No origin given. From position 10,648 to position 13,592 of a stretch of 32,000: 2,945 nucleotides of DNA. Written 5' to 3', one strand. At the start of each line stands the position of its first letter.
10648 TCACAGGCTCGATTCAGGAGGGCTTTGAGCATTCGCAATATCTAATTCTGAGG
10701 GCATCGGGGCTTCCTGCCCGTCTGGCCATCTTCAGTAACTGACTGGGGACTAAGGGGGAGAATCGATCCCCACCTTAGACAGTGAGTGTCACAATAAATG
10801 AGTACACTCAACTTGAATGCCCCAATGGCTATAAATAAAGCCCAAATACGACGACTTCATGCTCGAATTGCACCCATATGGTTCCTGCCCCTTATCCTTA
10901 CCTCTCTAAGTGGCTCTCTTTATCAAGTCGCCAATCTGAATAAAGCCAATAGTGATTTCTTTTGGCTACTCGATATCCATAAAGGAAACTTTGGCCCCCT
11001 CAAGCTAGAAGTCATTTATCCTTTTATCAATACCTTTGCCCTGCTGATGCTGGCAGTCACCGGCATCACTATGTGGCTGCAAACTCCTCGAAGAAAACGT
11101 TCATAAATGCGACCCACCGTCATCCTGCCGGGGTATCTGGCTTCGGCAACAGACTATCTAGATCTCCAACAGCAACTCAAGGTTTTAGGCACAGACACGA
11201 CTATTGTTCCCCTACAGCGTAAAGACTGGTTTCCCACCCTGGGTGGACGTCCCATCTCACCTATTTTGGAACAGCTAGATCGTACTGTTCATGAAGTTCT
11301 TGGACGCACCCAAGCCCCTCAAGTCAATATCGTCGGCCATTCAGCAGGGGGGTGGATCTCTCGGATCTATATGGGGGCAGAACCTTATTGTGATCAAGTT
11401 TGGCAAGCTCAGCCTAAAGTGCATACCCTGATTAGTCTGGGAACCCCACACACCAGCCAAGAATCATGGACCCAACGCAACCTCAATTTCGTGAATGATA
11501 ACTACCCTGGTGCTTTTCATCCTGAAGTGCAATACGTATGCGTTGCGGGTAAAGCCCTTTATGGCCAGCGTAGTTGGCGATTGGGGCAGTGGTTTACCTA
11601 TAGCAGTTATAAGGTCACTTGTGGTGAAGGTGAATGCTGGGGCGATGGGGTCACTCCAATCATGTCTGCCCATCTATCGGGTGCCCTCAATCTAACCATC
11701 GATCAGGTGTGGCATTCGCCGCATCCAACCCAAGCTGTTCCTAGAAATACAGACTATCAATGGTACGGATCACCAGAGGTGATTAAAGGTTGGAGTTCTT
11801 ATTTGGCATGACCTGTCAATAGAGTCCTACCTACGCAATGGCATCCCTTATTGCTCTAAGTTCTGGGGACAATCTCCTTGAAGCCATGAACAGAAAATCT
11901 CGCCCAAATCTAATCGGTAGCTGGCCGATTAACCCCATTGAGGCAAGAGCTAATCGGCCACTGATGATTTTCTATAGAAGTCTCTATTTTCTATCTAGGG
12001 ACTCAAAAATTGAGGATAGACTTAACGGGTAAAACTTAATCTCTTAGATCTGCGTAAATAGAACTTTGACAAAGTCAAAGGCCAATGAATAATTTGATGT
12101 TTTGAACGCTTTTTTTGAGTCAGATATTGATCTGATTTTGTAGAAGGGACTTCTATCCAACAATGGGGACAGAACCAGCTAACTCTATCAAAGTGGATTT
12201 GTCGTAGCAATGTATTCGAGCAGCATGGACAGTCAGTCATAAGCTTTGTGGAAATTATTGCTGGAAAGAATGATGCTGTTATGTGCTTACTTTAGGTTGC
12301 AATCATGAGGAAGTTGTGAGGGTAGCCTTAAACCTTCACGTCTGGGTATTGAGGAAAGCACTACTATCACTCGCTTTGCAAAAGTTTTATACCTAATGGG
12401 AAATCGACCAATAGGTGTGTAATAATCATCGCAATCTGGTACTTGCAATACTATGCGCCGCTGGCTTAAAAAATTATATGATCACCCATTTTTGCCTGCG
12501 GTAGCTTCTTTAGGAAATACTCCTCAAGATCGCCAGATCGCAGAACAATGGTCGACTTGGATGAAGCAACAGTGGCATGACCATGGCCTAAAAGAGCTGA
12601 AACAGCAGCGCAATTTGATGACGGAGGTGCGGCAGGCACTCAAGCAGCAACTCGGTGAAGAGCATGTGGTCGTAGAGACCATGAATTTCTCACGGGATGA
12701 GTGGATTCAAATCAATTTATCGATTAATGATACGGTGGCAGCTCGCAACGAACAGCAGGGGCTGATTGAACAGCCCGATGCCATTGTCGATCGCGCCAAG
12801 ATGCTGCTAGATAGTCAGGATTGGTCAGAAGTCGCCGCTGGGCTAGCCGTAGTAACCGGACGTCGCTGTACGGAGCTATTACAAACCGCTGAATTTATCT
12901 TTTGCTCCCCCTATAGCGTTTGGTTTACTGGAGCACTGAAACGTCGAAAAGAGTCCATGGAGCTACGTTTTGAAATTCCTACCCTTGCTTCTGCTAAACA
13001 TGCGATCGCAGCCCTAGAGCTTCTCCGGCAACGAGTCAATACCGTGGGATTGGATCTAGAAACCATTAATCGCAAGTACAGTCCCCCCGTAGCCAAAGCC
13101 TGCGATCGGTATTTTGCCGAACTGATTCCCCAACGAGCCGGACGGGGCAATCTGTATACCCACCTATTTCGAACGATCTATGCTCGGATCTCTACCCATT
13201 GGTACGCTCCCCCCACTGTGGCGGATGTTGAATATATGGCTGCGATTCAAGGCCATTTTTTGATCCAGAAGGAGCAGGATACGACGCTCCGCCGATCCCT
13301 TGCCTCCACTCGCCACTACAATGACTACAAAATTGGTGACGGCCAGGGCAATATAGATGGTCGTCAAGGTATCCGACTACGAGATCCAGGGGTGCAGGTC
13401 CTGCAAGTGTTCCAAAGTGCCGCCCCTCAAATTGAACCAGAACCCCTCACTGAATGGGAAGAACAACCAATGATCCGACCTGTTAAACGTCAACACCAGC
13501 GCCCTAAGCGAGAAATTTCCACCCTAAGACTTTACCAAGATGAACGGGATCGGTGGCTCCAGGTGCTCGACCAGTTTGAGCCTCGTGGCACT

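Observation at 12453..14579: Protelomerase (telomere resolvase) homologue embedded in housekeeping chromosomal context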

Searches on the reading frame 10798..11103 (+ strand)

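Call 11: search_protein_families(library=pfam, proteins=[window:10798-11103:+], max_evalue=0.01)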
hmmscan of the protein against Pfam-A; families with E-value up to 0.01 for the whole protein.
window:10798-11103:+ (102 aa): 1 family
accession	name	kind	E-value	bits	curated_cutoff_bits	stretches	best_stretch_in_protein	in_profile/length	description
PF03929.21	PepSY_TM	-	0.00035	20.9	28.8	1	55-95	255-294/295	PepSY-associated TM region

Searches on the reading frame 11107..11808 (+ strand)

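Call 11: search_protein_families(library=pfam, proteins=[window:11107-11808:+], max_evalue=0.01)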
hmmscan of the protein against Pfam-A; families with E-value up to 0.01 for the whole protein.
window:11107-11808:+ (234 aa): 6 families
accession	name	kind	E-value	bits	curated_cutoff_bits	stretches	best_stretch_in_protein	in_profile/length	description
PF07819.20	PGAP1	-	1.4e-06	28.7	24.3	1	66-126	86-140/233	PGAP1-like alpha/beta domain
PF02089.21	Palm_thioest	-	7.8e-06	26.2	26.8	1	51-126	52-121/254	Palmitoyl protein thioesterase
PF06028.17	DUF915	-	2.7e-05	24.1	22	1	70-143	102-172/255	Alpha/beta hydrolase of unknown function (DUF915)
PF00561.26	Abhydrolase_1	-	0.00068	19.8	25.8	1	57-123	55-111/245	alpha/beta hydrolase fold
PF01674.24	Lipase_2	-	0.001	19.1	20.3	1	56-111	60-119/219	Lipase (class 2)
PF05057.20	DUF676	-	0.0014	18.6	20.3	1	55-115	60-125/217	Putative serine esterase (DUF676)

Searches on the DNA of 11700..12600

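Call 39: search_rna_families(source=window, start=11700, end=12600, threshold=evalue, max_evalue=1)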
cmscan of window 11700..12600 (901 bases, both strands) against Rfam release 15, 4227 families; matches with E-value up to 1: 1.
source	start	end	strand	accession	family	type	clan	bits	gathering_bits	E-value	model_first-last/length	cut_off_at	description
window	11916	11966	+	RF01124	sR36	Gene; snRNA; snoRNA; CD-box;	-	16.8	55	0.13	15-55/55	no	Small nucleolar RNA sR36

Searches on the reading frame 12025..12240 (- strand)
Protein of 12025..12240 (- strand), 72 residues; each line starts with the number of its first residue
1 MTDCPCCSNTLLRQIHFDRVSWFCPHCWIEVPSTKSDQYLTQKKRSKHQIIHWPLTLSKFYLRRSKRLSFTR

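Call 42: search_protein_families(library=pfam, proteins=[window:12025-12240:-], max_evalue=10)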
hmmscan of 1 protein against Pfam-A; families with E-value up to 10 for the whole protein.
seq(72 aa): 2 families
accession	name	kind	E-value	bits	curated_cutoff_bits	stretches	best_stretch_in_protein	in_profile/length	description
PF05502.18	Dynactin_p62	-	0.015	14.5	25.3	1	13-35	18-40/477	Dynactin p62 family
PF13005.12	zf-IS66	-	0.17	12.8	27.3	1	3-21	3-20/46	zinc-finger binding domain of transposase IS66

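Call 80: search_protein_families(library=phrogs, proteins=[window:12025-12240:-], max_evalue=0.01)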
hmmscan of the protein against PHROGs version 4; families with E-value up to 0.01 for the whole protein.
seq(72 aa): 0 families

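Call 114: find_homologous_proteins(query=window:12025-12240:-, max_evalue=0.01)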
Query seq(72 aa): no candidate shares three 5-residue words with the query. No homologue found.

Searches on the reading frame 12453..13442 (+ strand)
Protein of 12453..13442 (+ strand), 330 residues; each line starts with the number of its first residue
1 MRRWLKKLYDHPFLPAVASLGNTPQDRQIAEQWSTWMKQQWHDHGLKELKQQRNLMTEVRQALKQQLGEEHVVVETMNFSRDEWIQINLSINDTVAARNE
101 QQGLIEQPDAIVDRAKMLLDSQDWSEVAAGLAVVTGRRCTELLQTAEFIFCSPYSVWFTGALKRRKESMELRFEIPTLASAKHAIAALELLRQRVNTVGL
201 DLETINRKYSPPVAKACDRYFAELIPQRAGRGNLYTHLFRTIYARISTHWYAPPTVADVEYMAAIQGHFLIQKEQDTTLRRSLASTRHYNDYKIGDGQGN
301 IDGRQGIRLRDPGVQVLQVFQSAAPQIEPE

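Call 20: search_dna_similar(query=window:12453-13442:+, collection=plasmids, mode=protein, max_evalue=0.001, max_rows=40)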
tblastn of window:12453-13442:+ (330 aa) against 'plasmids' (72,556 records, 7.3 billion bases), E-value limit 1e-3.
Records with a match: 25; places in all: 31; records where one place covers at least 80% of the query: 9.
Best place of each record, by identity: <60% 25.
By first word of the organism name: Leptolyngbya 7; Nostoc 5; Chondrocystis 3; Gloeothece 2; Xanthobacter 1; Gloeocapsopsis 1; Gloeocapsa 1; Phaeobacter 1; Calothrix 1; Orbaceae 1; and 2 more.
By predicted mobility (MOB-suite, as given by PLSDB): non-mobilizable 22; conjugative 2; mobilizable 1.
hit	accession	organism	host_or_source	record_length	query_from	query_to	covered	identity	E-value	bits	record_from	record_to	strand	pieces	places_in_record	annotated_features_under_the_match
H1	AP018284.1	Chondrocystis sp. NIES-4102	-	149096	3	326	98%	48.2%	1e-85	288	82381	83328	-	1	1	hypothetical protein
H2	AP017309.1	Leptolyngbya sp. NIES-3755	-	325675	4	324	97%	45.4%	4e-82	278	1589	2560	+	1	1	hypothetical protein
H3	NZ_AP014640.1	Leptolyngbya boryana IAM M-101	-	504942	2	324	98%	44.5%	2e-81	276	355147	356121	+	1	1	protelomerase family protein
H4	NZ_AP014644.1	Leptolyngbya boryana dg5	-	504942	2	324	98%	44.5%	2e-81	276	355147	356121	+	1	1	protelomerase family protein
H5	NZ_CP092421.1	Leptolyngbya boryana IU 594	-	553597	2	324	98%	44.5%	2e-81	276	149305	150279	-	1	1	protelomerase family protein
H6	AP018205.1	Leptolyngbya boryana NIES-2135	-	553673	2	324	98%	44.5%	2e-81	276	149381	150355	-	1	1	hypothetical protein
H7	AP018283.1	Chondrocystis sp. NIES-4102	-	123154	31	328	90%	46.7%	1e-78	268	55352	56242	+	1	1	hypothetical protein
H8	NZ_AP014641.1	Leptolyngbya boryana IAM M-101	-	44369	2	329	99%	37.4%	1e-58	210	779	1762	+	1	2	protelomerase family protein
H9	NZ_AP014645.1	Leptolyngbya boryana dg5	-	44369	2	329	99%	37.4%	1e-58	210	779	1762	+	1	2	protelomerase family protein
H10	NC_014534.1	Gloeothece verrucosa PCC 7822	fresh water in rice field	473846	104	321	66%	33.3%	6e-28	121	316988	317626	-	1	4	protelomerase family protein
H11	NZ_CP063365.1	Xanthobacter dioxanivorans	pure culture,active sludge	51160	47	302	78%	26.6%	9e-9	64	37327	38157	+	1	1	protelomerase family protein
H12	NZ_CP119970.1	Gloeocapsopsis dulcis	Dried cell culture,Desert, underside of ...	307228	69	314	75%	27.3%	5e-14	80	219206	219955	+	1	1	telomere resolvase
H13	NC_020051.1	Gloeocapsa sp. PCC 7428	-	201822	69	309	73%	27.3%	9e-12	74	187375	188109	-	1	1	protelomerase family protein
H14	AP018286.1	Chondrocystis sp. NIES-4102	-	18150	53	294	73%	26.6%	1e-4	52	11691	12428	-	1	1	hypothetical protein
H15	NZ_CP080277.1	Phaeobacter piscinae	-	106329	52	268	66%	27.5%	8e-5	52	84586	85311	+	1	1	protelomerase family protein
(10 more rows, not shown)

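Call 21: search_dna_similar(query=window:12453-13442:+, collection=phages, mode=protein, max_evalue=0.001, max_rows=20)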
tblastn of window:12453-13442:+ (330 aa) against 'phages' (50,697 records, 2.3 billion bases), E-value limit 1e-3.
Records with a match: 16; places in all: 16; records where one place covers at least 80% of the query: 0.
Best place of each record, by identity: <60% 16.
By first word of the organism name: Vibrio 16.
By host as written in the record: - 9; Vibrio parahaemolyticus 4; Vibrio sp. St2 1; Vibrio harveyi 1; Vibrio anguillarum PF4 1.
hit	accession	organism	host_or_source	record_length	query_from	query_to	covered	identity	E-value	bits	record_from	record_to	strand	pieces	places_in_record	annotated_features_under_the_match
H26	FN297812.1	Vibrio phage VP585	Vibrio parahaemolyticus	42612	109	268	48%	26.7%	4e-7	57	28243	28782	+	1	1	gp40 protein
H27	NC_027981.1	Vibrio phage VP585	Vibrio parahaemolyticus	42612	109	268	48%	26.7%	4e-7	57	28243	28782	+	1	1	gp40 protein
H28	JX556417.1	Vibrio phage vB_VpaM_MAR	Vibrio parahaemolyticus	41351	111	268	48%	26.4%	1e-6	56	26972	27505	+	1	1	putative protelomerase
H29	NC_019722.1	Vibrio phage vB_VpaM_MAR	Vibrio parahaemolyticus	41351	111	268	48%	26.4%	1e-6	56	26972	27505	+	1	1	putative protelomerase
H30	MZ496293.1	Vibrio phage ST2-1pr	Vibrio sp. St2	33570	124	210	26%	35.6%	6e-4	47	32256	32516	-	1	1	hypothetical protein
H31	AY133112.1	Vibrio phage VHML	-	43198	111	195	26%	33.3%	8e-5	50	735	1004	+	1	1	orf1: ORF1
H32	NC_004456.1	Vibrio phage VHML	Vibrio harveyi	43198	111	195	26%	33.3%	8e-5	50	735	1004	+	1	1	ORF1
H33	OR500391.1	Vibrio phage Vb_VaM_Valp1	Vibrio anguillarum PF4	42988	123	192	21%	36.6%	3e-4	49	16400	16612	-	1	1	protelomerase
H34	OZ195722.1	Vibrio phage K242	Seawater and oysters mix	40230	123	192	21%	36.6%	3e-4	49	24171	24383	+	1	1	hypothetical protein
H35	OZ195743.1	Vibrio phage K243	Seawater and oysters mix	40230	123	192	21%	36.6%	3e-4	49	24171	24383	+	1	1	hypothetical protein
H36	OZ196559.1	Vibrio phage K245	Seawater and oysters mix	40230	123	192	21%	36.6%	3e-4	49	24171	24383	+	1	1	hypothetical protein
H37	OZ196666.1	Vibrio phage K279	Seawater and oysters mix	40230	123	192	21%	36.6%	3e-4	49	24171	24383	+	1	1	hypothetical protein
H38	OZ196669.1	Vibrio phage K280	Seawater and oysters mix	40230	123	192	21%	36.6%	3e-4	49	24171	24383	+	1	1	hypothetical protein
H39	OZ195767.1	Vibrio phage K251 g2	Seawater and oysters mix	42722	123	192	21%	36.6%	3e-4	49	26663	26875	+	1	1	hypothetical protein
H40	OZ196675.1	Vibrio phage K290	Seawater and oysters mix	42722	123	192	21%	36.6%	3e-4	49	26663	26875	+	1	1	hypothetical protein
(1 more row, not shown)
